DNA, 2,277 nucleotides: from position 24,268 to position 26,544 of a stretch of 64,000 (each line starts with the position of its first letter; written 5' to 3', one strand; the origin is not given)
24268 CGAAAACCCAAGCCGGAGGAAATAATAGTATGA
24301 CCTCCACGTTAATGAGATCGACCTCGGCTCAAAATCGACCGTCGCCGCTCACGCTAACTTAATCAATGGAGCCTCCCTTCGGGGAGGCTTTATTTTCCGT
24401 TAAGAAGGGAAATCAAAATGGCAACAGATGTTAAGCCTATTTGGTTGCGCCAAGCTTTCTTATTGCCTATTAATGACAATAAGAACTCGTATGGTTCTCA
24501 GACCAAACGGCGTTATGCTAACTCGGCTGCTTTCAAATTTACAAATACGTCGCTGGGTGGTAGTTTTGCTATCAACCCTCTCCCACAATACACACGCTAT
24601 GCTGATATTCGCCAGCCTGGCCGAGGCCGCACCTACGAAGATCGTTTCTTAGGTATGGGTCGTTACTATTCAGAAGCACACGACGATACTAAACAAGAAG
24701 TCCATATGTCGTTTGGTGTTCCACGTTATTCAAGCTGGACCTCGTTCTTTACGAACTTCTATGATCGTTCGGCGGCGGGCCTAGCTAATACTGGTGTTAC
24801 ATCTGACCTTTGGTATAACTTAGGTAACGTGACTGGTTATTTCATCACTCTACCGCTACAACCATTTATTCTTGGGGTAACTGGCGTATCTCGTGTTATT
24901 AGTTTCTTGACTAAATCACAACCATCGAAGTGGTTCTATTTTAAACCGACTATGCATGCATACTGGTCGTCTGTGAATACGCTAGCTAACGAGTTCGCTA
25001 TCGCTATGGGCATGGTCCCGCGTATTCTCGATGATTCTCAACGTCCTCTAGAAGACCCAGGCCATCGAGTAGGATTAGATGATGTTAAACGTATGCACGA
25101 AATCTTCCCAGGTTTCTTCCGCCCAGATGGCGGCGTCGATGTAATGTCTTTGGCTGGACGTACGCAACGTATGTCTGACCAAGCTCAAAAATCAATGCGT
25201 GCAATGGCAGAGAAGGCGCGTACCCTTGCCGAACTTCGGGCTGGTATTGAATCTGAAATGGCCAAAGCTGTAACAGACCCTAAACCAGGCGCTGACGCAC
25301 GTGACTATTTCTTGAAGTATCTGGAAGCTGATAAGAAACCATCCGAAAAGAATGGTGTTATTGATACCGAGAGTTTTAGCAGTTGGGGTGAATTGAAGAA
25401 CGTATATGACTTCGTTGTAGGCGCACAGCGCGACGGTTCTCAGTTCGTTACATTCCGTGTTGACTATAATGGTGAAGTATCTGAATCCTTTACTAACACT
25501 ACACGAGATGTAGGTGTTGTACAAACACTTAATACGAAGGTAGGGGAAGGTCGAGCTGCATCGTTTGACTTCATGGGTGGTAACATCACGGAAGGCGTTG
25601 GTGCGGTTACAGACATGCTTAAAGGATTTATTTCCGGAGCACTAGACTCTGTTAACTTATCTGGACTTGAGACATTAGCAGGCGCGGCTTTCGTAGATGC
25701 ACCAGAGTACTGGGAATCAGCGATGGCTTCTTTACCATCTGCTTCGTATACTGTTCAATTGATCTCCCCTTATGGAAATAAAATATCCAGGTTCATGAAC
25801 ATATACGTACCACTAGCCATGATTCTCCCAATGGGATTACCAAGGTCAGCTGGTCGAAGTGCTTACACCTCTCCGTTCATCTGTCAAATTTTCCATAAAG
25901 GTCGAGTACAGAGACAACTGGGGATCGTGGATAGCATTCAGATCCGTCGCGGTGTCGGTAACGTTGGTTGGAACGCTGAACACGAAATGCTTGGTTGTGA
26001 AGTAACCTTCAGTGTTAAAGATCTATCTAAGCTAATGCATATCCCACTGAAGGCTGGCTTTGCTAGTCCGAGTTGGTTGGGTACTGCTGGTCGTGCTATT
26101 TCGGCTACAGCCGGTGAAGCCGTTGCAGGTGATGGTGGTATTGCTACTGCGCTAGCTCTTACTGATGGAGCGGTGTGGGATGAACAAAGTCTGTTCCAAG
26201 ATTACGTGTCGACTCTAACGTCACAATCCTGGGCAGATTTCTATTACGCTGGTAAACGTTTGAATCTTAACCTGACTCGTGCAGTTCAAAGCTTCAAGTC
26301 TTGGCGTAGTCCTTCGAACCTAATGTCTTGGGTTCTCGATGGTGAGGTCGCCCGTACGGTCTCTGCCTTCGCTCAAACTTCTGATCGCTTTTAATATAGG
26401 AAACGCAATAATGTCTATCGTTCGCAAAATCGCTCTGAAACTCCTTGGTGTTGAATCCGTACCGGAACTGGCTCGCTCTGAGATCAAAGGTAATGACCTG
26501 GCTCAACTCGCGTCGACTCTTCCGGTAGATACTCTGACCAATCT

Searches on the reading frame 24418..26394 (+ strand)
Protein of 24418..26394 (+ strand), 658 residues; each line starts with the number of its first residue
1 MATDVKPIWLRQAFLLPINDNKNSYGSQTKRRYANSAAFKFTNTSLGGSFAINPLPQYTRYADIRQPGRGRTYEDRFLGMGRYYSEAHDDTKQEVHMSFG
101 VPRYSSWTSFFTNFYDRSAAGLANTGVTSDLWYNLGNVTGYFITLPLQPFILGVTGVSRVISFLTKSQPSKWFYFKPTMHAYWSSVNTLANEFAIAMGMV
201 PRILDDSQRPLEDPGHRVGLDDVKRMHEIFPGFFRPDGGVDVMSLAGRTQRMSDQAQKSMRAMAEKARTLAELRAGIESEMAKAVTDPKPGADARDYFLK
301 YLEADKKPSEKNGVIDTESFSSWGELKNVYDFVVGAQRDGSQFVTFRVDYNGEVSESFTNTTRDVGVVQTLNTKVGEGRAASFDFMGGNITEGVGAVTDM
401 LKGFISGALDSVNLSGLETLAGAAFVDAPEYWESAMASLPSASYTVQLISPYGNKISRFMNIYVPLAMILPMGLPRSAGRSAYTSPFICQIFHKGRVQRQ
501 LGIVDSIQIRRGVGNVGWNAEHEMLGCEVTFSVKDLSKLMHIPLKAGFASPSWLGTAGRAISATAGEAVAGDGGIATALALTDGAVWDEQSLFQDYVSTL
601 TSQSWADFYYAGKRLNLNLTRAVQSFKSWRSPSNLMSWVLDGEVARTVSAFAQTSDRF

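Call 29: search_protein_families(library=phrogs, proteins=[window:24418-26394:+], max_evalue=0.001)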
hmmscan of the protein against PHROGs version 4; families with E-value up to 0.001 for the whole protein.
window:24418-26394:+ (658 aa): 2 families
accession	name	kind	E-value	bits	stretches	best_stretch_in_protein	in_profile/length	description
phrog_3181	-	unknown function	1.7e-244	814.5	2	315-657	384-702/703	-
phrog_20401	-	head and packaging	4.4e-17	62.9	1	345-547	204-412/473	virion structural protein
